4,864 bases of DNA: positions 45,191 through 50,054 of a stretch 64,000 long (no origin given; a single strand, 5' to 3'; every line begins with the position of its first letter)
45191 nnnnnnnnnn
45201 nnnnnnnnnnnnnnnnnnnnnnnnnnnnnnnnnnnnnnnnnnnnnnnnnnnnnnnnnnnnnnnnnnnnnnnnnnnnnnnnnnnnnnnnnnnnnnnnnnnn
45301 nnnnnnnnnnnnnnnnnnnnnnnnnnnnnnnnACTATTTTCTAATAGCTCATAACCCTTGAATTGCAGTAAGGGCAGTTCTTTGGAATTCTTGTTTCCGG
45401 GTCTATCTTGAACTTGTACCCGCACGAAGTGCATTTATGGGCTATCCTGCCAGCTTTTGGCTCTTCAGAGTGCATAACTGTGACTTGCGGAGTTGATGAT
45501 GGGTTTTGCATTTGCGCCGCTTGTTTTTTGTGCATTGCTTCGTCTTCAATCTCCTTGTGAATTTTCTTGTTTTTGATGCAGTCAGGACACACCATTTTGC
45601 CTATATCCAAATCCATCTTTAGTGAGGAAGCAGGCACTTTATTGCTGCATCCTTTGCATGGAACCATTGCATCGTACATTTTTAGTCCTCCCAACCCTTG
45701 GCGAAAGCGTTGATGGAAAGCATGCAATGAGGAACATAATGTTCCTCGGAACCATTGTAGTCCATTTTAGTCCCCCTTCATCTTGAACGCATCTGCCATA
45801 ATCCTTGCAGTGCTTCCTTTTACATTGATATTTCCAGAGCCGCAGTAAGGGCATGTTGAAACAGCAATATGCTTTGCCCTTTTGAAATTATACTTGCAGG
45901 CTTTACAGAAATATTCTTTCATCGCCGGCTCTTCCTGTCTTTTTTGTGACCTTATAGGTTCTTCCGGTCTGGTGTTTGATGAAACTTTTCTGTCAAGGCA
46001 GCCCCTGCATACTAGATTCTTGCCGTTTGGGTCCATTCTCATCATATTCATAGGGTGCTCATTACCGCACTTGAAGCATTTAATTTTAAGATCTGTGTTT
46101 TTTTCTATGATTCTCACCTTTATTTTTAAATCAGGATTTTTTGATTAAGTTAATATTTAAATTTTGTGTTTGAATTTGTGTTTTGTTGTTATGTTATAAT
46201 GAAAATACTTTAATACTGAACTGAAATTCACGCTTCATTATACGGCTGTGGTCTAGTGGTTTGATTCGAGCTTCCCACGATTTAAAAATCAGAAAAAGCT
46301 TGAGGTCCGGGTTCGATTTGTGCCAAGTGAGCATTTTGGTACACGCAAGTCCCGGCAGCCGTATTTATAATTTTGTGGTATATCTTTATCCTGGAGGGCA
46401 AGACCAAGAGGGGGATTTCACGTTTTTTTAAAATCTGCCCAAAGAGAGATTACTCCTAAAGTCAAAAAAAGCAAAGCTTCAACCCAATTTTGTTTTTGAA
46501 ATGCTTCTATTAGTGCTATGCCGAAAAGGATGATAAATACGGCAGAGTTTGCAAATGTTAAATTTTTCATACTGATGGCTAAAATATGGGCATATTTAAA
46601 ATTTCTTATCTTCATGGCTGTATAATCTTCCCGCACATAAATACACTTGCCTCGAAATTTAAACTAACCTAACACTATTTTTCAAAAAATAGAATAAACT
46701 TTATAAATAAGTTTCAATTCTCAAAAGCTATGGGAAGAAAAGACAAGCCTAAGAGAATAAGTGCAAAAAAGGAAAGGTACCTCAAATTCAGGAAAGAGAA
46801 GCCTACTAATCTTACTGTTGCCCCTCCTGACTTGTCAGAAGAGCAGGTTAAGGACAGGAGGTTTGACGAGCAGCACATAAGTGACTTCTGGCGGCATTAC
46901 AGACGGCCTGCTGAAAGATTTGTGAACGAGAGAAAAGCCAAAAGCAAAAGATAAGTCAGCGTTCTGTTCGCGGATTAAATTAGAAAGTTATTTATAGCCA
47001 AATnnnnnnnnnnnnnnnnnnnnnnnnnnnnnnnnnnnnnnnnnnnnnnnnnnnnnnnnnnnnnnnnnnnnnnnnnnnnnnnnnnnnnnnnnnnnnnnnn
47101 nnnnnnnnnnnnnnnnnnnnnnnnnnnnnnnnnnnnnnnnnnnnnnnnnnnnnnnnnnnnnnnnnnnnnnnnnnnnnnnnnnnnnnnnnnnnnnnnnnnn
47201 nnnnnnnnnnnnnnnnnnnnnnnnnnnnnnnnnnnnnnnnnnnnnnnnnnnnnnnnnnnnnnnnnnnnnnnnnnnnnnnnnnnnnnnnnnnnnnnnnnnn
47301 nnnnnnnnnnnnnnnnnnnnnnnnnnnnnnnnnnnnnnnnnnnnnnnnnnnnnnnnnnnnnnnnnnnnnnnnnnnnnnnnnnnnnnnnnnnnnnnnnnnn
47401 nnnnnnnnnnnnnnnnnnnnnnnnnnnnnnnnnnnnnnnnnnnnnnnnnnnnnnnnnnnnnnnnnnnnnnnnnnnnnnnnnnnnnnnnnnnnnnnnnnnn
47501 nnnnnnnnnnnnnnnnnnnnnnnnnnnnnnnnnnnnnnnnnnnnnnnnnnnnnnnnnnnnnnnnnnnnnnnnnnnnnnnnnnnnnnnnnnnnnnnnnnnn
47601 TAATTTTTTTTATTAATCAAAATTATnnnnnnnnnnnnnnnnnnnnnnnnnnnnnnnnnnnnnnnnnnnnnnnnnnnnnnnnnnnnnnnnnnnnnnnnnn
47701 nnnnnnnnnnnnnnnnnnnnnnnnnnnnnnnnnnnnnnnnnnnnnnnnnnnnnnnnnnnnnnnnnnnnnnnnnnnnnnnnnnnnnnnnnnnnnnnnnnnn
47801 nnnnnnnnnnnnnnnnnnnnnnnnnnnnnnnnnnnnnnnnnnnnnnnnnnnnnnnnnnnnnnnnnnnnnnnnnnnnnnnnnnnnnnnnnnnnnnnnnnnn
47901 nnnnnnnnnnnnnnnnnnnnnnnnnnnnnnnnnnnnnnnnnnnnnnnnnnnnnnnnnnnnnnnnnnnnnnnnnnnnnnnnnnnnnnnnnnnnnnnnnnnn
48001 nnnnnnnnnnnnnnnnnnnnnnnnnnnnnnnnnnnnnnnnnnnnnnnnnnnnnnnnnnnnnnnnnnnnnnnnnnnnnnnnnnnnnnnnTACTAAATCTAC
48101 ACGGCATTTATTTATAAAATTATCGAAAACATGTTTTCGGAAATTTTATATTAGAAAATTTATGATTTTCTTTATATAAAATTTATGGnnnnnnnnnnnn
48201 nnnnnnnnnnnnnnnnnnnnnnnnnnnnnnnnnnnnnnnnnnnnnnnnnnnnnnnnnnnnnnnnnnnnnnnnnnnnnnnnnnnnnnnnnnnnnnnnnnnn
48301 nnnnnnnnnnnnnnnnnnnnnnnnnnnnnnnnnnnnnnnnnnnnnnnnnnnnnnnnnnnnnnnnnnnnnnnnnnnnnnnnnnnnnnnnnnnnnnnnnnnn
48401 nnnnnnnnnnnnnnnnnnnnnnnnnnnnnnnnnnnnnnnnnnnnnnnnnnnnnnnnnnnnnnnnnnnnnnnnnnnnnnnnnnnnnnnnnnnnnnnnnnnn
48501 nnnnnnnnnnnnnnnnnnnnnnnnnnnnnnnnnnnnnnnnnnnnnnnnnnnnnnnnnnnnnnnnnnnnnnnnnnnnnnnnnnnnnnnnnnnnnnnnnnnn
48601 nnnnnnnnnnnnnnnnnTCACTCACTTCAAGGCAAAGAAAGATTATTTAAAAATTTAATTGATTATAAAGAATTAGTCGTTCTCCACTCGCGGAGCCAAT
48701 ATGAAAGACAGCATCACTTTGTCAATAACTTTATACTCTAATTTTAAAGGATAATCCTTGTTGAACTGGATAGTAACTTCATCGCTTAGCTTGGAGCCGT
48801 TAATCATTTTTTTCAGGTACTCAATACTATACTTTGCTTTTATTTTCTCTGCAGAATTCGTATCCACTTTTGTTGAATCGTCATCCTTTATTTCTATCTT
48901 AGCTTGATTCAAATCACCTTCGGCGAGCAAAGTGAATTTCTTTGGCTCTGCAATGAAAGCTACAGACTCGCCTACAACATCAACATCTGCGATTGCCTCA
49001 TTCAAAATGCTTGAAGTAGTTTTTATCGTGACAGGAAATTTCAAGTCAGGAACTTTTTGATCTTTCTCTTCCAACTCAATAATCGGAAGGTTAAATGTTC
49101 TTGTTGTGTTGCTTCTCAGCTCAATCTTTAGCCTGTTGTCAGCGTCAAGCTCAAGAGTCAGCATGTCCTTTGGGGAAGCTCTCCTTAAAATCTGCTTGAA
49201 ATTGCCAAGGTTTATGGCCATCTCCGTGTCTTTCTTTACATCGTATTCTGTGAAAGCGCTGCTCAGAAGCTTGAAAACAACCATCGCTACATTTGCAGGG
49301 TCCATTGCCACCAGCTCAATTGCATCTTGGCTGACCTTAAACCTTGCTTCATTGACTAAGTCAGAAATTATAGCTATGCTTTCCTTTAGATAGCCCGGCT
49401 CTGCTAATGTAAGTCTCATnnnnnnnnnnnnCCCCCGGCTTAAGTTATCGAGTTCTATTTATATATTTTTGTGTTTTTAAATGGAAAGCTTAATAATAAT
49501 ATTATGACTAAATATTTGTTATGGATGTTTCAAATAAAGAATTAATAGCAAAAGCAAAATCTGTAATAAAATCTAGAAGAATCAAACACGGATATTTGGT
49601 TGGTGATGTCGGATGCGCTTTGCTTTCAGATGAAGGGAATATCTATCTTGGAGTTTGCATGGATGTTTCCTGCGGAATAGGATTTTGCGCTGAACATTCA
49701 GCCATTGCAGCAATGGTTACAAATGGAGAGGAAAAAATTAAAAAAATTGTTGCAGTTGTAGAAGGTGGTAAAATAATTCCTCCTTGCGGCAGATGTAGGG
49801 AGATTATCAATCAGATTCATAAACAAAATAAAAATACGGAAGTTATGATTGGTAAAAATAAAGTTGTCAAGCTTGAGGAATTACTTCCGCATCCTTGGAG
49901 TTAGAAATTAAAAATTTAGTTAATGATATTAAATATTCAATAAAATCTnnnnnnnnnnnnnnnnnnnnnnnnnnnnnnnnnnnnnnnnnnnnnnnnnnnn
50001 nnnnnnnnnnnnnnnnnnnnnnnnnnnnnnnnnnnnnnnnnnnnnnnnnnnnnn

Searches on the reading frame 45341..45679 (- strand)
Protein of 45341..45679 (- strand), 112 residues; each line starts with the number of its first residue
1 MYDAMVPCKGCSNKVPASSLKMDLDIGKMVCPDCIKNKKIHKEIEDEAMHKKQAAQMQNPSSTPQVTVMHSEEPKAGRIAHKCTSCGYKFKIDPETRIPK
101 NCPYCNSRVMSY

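Call 84: search_protein_families(library=pfam, max_evalue=0.001, proteins=[window:45341-45679:-])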
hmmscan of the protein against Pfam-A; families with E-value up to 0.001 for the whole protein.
window:45341-45679:- (112 aa): 1 family
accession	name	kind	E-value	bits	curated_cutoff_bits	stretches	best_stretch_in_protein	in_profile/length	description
PF23470.1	Zn_ribbon_PF0610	-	0.00062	19.9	26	1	82-107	3-26/39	PF0610 rubredoxin-like zinc beta-ribbon domain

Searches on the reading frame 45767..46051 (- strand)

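Call 84: search_protein_families(library=pfam, max_evalue=0.001, proteins=[window:45767-46051:-])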
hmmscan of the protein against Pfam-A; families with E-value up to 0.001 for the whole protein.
window:45767-46051:- (94 aa): 1 family
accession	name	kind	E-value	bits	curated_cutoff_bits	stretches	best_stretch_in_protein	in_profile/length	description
PF01155.25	HypA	-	0.00038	20.9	28.9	1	45-82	69-105/112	Hydrogenase/urease nickel incorporation, metallochaperone, hypA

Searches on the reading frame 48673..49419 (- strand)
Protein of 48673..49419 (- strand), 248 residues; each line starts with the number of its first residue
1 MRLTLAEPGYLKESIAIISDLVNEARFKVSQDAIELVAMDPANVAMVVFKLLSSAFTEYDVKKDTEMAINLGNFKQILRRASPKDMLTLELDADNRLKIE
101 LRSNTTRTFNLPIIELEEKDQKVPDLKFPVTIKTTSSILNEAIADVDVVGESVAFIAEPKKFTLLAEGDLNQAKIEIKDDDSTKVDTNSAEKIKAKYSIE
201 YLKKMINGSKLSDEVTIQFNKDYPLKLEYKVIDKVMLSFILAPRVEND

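Call 85: search_protein_families(library=pfam, max_evalue=0.001, proteins=[window:48673-49419:-])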
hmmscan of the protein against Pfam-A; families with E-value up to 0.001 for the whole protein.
window:48673-49419:- (248 aa): 4 families
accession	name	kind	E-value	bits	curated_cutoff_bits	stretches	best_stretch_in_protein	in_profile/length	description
PF00705.23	PCNA_N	-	3.8e-15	56.2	20.3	1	5-95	6-97/127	Proliferating cell nuclear antigen, N-terminal domain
PF02747.20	PCNA_C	-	4.4e-14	53.2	23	1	122-243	1-127/128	Proliferating cell nuclear antigen, C-terminal domain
PF02144.21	Rad1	-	3.9e-06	26.6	24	1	24-222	24-248/257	Repair protein Rad1/Rec1/Rad17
PF04139.18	Rad9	-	0.00023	21.1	25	1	14-241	4-250/253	Rad9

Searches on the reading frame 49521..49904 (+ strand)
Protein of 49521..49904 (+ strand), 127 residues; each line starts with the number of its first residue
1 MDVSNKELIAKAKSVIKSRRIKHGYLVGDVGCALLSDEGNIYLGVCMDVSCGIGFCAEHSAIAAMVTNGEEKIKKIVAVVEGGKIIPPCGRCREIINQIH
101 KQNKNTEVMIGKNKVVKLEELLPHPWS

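Call 85: search_protein_families(library=pfam, max_evalue=0.001, proteins=[window:49521-49904:+])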
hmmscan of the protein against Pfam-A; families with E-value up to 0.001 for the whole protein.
window:49521-49904:+ (127 aa): 1 family
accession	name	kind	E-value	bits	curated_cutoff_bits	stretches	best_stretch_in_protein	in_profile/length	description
PF00383.29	dCMP_cyt_deam_1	-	4.1e-08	33.5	25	1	11-100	10-94/102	Cytidine and deoxycytidylate deaminase zinc-binding region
